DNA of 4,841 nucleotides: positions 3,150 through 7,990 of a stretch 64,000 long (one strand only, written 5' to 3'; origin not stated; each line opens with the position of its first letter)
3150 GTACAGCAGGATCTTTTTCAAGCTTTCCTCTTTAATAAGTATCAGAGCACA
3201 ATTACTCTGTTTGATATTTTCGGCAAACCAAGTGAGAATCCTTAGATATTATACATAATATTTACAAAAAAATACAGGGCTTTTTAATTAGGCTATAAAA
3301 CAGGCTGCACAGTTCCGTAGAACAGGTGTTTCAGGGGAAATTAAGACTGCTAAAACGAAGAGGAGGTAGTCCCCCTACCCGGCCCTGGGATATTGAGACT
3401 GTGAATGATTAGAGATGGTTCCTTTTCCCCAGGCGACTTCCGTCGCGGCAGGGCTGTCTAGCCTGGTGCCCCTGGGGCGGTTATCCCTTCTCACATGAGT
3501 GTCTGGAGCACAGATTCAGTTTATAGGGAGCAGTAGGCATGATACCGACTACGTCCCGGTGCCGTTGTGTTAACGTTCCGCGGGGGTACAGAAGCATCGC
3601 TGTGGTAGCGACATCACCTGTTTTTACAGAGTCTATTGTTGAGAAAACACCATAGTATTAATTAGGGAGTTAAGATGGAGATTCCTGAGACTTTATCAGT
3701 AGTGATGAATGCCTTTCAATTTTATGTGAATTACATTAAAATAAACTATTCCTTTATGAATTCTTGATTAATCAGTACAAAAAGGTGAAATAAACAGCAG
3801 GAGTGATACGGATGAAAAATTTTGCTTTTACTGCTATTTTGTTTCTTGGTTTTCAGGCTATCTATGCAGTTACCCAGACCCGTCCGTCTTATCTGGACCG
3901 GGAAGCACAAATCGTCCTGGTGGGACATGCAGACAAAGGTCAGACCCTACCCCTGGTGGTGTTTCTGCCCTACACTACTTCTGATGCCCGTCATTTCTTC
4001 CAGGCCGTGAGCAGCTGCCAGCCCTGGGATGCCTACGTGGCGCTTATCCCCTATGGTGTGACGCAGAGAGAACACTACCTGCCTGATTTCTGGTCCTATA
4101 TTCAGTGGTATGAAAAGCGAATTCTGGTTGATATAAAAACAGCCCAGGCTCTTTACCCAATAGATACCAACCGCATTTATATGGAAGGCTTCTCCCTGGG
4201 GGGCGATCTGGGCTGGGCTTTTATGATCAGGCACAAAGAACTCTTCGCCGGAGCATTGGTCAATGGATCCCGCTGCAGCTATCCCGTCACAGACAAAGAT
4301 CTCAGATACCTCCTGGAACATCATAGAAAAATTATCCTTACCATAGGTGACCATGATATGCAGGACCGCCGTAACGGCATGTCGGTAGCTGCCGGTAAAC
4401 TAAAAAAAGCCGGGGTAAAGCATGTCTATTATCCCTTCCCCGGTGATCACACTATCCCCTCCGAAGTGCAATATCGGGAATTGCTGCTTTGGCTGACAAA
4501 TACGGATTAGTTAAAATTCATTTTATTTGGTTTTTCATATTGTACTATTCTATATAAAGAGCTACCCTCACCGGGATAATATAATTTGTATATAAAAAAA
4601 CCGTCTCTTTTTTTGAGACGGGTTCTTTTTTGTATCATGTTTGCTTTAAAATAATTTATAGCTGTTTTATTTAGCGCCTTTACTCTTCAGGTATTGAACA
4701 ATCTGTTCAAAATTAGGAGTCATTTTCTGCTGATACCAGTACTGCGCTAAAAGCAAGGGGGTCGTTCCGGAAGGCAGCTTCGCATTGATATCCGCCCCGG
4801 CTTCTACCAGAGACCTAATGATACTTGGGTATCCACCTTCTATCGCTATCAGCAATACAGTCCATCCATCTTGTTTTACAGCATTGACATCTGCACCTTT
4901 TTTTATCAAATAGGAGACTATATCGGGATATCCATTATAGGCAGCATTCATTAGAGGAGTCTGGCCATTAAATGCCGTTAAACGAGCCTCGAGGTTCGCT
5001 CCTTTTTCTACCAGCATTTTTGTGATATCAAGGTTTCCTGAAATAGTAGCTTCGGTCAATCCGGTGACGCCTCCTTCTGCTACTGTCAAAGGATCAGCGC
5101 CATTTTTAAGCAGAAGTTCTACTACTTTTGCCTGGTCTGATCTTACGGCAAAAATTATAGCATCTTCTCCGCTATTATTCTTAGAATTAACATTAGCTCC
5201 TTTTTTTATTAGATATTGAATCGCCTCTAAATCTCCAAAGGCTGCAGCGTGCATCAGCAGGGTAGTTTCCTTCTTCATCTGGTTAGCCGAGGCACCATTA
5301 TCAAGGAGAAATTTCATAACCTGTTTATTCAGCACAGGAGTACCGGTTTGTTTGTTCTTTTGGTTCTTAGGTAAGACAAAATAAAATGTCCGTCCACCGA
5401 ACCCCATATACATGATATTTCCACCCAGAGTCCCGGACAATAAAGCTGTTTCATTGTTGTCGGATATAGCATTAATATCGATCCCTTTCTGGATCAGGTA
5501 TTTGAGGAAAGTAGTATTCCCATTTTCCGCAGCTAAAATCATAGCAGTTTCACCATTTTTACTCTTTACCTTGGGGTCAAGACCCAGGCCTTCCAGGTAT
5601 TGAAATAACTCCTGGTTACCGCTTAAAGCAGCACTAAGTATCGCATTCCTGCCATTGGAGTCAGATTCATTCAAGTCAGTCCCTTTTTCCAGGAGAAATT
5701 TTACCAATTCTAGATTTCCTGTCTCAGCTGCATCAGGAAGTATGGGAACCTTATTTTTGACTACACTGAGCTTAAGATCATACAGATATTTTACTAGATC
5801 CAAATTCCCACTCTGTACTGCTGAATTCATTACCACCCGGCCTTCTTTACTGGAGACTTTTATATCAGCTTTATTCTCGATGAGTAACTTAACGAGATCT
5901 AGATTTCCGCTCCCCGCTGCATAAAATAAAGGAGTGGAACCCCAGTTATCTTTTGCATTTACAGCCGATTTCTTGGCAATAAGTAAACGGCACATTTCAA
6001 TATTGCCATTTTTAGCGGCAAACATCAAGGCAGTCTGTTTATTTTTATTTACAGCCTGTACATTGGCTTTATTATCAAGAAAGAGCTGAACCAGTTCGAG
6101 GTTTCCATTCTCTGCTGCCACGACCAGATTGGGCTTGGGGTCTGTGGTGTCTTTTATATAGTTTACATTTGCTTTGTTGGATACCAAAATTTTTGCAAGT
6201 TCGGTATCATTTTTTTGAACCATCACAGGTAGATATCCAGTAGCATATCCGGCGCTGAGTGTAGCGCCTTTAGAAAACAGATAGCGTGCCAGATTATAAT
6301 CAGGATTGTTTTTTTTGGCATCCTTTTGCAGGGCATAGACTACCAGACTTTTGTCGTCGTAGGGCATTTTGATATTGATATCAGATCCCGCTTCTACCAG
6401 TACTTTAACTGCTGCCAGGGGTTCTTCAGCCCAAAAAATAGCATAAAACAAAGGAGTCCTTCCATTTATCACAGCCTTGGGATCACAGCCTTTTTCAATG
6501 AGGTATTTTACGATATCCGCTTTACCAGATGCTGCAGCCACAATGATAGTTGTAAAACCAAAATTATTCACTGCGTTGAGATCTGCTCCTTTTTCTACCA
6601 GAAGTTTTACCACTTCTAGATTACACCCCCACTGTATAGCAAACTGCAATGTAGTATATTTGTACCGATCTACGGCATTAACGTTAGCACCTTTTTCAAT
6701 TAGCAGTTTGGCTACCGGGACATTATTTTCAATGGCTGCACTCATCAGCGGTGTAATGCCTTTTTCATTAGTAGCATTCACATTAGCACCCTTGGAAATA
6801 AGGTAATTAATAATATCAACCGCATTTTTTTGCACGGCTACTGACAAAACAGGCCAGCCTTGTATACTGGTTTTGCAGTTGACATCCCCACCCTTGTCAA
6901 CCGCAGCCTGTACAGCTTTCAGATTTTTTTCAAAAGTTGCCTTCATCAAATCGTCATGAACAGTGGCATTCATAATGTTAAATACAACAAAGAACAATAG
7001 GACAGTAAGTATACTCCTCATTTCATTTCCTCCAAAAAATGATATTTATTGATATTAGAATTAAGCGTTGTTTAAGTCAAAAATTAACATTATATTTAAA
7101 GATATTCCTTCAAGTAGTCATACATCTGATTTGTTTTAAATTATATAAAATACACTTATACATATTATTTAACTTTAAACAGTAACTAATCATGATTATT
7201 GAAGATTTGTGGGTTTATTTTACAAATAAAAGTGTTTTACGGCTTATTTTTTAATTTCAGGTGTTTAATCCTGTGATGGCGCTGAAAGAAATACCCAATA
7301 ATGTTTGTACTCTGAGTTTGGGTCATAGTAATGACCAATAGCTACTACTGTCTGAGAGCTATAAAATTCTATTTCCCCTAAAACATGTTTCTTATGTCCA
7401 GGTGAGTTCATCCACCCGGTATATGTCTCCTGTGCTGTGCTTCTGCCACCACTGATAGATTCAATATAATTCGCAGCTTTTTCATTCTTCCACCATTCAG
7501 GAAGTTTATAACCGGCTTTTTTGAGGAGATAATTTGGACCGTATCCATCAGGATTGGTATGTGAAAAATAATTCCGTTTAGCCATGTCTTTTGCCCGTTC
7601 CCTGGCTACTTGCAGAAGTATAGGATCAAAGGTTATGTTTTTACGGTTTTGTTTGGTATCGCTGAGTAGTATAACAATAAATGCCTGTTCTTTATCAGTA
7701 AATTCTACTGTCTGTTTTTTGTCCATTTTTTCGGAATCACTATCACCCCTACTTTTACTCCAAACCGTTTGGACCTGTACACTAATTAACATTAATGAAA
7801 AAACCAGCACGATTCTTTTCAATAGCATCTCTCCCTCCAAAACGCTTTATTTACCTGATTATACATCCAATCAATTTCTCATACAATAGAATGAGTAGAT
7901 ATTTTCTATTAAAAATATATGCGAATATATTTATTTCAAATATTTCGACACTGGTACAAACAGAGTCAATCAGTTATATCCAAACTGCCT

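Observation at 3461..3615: Unclassified dispersed GC-rich element present three times in 64 kb (copy A)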

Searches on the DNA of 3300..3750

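Call 7: search_rna_families(source=window, start=3300, end=3750, threshold=evalue, max_evalue=10, show_alignments=3)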
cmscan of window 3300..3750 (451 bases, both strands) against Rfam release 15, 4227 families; matches with E-value up to 10: 0.
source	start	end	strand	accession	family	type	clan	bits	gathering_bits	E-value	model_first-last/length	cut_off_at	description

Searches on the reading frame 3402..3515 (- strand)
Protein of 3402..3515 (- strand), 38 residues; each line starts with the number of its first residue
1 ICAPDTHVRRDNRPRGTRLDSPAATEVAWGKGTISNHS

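Call 76: search_protein_families(library=pfam, proteins=[window:3402-3515:-], max_evalue=1)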
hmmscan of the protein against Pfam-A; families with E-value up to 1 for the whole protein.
seq(38 aa): 0 families

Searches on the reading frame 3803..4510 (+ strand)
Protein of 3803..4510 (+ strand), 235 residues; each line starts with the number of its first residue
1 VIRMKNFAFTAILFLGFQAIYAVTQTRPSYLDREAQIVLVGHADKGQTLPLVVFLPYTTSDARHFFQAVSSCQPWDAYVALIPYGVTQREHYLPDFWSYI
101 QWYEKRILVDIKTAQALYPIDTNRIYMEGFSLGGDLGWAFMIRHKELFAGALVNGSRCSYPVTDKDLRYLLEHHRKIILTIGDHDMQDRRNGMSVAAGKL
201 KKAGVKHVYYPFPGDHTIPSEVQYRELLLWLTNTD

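Call 17: search_protein_families(library=pfam, proteins=[window:3803-4510:+])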
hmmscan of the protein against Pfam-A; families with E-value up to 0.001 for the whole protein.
window:3803-4510:+ (235 aa): 0 families

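Call 90: search_protein_families(library=ncbifam, proteins=[window:3803-4510:+], max_evalue=0.001)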
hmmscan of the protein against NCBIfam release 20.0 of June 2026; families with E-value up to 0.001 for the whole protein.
window:3803-4510:+ (235 aa): 2 families
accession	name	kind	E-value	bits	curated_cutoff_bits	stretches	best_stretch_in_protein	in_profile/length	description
NF050058.1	e_dPHAscl_type1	hypoth_equivalog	4.6e-05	23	150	1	111-153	92-134/276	extracellular catalytic domain type 1 short-chain-length polyhydroxyalkanoate depolymerase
TIGR01840.1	esterase_phb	subfamily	9.3e-05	22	107.85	1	111-156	83-128/213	PHB depolymerase family esterase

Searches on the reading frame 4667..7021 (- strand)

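Call 17: search_protein_families(library=pfam, proteins=[window:4667-7021:-])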
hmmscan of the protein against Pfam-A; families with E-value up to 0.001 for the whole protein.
window:4667-7021:- (784 aa): 9 families
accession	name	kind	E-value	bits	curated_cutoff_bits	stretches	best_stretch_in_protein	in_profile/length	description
PF12796.13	Ank_2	-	2.5e-147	480.3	27.3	12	299-389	1-88/90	Ankyrin repeats (3 copies)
PF13637.12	Ank_4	-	9.9e-112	362.7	22.7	14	300-348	2-50/50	Ankyrin repeats (many copies)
PF00023.36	Ank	-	2.2e-108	348.2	21.1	8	685-715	1-31/33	Ankyrin repeat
PF13606.12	Ank_3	-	8.4e-85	267.6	22.3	4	685-714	1-30/30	Ankyrin repeat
PF13857.12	Ank_5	-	7e-73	240.2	27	9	316-368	3-56/56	Ankyrin repeats (many copies)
PF24521.3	Ank_KRIT1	-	2.4e-20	73.2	80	1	296-384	19-108/149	KRIT1 ankyrin-repeats domain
PF23745.1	ANK_LRRK2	-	7.4e-16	58.6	27.5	0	585-642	31-88/130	LRRK2 ANK repeat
PF23881.1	DUF7234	-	0.00017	22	24.4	0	699-724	27-52/80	Family of unknown function (DUF7234)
PF11929.14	DUF3447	-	0.00054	20.3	26.9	0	395-415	33-53/76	Domain of unknown function (DUF3447)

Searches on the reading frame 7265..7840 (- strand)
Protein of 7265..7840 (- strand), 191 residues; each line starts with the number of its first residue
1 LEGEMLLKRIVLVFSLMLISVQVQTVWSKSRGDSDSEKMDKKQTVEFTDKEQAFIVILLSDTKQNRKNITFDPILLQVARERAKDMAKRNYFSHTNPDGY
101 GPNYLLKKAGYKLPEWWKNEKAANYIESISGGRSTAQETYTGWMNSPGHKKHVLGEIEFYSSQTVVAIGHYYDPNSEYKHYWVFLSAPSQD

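Call 53: search_protein_families(library=pfam, proteins=[window:7265-7840:-], max_evalue=0.00001)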
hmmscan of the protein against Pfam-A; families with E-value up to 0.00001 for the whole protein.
window:7265-7840:- (191 aa): 1 family
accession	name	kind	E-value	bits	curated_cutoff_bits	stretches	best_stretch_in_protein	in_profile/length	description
PF00188.32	CAP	-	3.3e-10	41.3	21.1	1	64-184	11-115/117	Cysteine-rich secretory protein family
